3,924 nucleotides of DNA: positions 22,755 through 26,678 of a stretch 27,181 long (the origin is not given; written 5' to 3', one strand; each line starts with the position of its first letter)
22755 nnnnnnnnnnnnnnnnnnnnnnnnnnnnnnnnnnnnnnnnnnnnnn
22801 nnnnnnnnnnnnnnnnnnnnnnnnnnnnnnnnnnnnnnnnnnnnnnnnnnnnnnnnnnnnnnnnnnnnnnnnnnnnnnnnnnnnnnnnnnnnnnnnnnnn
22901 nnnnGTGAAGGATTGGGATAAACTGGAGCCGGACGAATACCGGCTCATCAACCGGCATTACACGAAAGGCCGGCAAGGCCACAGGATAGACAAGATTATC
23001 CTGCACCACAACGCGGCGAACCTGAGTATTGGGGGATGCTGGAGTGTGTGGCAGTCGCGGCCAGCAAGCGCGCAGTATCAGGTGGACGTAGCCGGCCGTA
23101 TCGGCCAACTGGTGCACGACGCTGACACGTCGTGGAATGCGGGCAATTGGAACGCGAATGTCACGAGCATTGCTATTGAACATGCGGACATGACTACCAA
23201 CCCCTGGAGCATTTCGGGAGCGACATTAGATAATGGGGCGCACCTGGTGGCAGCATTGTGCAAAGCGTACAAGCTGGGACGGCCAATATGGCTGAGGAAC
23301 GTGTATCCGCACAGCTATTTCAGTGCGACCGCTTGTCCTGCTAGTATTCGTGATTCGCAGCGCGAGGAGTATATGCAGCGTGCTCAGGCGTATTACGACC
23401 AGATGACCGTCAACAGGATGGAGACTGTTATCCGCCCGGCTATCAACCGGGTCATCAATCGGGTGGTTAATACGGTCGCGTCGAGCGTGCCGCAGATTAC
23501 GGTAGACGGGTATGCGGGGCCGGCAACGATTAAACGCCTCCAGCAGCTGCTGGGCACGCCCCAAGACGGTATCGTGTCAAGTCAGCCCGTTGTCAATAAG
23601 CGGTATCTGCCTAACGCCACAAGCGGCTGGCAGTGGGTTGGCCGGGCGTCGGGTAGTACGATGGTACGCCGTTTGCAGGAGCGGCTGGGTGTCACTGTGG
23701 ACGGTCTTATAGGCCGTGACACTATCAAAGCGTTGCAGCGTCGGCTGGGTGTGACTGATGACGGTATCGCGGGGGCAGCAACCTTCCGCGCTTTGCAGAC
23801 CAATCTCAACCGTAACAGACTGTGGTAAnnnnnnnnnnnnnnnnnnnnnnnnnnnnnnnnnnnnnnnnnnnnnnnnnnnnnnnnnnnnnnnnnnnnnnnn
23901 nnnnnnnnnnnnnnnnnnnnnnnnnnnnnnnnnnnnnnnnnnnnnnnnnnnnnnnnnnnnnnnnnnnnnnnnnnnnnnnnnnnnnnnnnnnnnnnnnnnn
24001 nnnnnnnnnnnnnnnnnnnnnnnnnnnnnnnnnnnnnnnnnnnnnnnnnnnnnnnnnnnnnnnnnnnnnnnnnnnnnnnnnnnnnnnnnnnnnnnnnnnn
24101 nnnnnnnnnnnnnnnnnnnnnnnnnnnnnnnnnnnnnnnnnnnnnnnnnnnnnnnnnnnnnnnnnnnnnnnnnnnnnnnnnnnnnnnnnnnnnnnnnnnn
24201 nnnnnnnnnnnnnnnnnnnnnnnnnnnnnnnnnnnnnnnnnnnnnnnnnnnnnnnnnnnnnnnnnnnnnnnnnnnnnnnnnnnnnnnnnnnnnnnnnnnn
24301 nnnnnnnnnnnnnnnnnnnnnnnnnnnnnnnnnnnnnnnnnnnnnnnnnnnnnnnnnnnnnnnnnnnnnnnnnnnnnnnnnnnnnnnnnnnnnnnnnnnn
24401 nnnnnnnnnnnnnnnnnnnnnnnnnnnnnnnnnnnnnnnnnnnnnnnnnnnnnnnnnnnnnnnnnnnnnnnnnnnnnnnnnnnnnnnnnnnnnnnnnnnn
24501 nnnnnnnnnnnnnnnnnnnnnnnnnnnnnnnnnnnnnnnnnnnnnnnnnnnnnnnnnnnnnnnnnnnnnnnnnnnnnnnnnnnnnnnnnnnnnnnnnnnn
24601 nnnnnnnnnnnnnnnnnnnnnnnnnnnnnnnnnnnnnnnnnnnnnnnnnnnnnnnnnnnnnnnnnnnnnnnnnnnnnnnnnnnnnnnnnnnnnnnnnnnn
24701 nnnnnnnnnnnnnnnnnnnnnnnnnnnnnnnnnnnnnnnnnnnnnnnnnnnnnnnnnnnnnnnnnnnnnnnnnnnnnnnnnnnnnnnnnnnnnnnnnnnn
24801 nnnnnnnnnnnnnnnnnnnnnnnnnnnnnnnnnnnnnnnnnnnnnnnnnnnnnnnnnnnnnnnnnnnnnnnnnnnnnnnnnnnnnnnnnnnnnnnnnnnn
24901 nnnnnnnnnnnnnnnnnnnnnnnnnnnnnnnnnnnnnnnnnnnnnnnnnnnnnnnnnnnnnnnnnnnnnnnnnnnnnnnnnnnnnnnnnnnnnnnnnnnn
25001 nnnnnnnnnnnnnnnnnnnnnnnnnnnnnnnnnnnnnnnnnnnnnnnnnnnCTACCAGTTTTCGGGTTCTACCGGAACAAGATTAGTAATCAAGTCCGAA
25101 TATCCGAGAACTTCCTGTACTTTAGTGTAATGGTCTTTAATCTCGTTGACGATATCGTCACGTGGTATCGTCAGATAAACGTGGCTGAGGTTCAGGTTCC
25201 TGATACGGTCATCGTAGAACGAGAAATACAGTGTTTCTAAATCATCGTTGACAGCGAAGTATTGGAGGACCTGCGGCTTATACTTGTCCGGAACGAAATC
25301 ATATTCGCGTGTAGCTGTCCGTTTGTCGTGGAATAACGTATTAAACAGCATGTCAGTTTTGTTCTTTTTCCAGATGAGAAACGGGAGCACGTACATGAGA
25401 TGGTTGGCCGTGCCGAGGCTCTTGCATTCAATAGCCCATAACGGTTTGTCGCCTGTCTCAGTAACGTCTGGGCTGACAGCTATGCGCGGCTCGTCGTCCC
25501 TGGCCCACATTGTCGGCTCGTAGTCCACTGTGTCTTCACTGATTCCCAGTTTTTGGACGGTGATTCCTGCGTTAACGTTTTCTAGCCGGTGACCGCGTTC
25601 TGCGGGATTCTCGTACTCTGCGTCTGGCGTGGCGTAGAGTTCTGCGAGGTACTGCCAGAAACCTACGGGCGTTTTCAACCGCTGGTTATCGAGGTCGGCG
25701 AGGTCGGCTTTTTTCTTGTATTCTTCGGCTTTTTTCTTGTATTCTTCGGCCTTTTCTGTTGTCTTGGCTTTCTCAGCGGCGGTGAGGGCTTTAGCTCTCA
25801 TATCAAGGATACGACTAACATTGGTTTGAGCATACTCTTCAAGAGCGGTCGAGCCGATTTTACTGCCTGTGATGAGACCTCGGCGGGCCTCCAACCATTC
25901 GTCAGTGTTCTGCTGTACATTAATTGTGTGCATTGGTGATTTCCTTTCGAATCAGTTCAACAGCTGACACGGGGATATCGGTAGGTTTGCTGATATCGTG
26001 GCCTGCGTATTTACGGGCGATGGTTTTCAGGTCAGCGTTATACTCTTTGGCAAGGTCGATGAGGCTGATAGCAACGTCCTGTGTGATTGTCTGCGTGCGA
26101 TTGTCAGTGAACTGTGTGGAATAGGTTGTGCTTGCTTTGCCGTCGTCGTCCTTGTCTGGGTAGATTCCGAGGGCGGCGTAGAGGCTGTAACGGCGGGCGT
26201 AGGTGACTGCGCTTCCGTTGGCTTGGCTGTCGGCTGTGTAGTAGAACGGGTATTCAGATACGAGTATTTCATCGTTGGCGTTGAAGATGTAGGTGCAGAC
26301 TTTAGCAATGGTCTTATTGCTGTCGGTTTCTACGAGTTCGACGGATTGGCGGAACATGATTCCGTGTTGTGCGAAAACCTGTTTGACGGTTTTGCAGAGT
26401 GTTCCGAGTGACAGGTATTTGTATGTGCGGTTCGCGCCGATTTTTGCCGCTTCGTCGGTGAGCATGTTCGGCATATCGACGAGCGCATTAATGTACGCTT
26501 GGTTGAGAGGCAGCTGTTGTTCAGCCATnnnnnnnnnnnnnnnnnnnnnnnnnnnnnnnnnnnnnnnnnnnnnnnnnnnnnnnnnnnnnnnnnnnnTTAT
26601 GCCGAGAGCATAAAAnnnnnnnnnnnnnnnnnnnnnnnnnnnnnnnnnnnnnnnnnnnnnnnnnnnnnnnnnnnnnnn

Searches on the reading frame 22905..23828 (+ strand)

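Call 35: search_protein_families(library=phrogs, proteins=[window:22905-23828:+], max_evalue=0.001)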
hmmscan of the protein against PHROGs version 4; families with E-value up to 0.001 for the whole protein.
window:22905-23828:+ (307 aa): 18 families
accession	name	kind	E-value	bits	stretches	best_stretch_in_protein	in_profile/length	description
phrog_14048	-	lysis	5.2e-62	211.2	1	2-178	1-187/305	endolysin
phrog_19265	-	unknown function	8.4e-51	174.4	1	10-165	6-161/293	-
phrog_7698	-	lysis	2.9e-34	120.3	1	16-164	14-157/316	endolysin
phrog_1493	-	lysis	2.2e-20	74.2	1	26-303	32-311/394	endolysin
phrog_833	-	lysis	7.9e-20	72.7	1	17-175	19-188/294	endolysin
phrog_23582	-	unknown function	3.6e-17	63.6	2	249-302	177-230/565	-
phrog_1794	-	lysis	7.8e-16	59.4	1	13-151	39-185/336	amidase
phrog_2998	-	lysis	3.7e-12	47.5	1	7-173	123-289/485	endolysin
phrog_4018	-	lysis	1.1e-08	36.2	1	48-200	54-196/285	amidase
phrog_20388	-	lysis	2.5e-08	34.4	1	21-131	200-311/527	endolysin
phrog_670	-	lysis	1.6e-07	31.6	1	52-163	143-253/596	endolysin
phrog_3088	-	lysis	2.5e-06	28.4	1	54-185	52-181/248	amidase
phrog_8164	-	lysis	2.6e-06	28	1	21-142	19-150/320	endolysin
phrog_2649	-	lysis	1.3e-05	26.2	0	251-300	181-238/261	endolysin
phrog_1224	-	head and packaging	0.00015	22.2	1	252-300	11-67/438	endolysin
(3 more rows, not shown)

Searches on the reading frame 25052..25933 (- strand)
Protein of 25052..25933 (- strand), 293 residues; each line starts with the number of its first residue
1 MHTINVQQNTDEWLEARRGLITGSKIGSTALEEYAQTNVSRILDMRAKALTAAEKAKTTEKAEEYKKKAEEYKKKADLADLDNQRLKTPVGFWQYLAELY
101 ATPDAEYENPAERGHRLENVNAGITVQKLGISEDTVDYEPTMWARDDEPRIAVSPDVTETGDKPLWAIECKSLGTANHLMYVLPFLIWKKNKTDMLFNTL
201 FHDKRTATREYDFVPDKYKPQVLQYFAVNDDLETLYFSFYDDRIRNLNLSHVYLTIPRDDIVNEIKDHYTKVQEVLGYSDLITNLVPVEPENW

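Call 35: search_protein_families(library=phrogs, proteins=[window:25052-25933:-], max_evalue=0.001)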
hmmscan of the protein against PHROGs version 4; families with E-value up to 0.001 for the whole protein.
window:25052-25933:- (293 aa): 2 families
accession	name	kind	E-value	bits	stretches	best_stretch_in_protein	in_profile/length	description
phrog_434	-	DNA, RNA and nucleotide metabolism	5.4e-08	33.4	1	87-261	83-225/372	RecE-like recombination exonuclease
phrog_149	-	DNA, RNA and nucleotide metabolism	0.00015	21.2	0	4-106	595-702/1242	exonuclease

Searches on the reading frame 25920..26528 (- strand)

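Call 35: search_protein_families(library=phrogs, proteins=[window:25920-26528:-], max_evalue=0.001)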
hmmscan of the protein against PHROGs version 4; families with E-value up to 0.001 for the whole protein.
window:25920-26528:- (202 aa): 5 families
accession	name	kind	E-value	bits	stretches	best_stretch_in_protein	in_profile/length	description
phrog_2324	-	DNA, RNA and nucleotide metabolism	2.7e-24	86.8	1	13-157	16-155/193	Erf-like ssDNA annealing protein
phrog_155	-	DNA, RNA and nucleotide metabolism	8.3e-22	79.1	1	35-199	92-266/308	Erf-like ssDNA annealing protein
phrog_10003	-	other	7.6e-09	36.4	1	35-143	69-181/297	recombinase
phrog_34817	-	unknown function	7.7e-09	36.3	1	34-147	43-151/291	-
phrog_37640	-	unknown function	0.00053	21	0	99-133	29-63/169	-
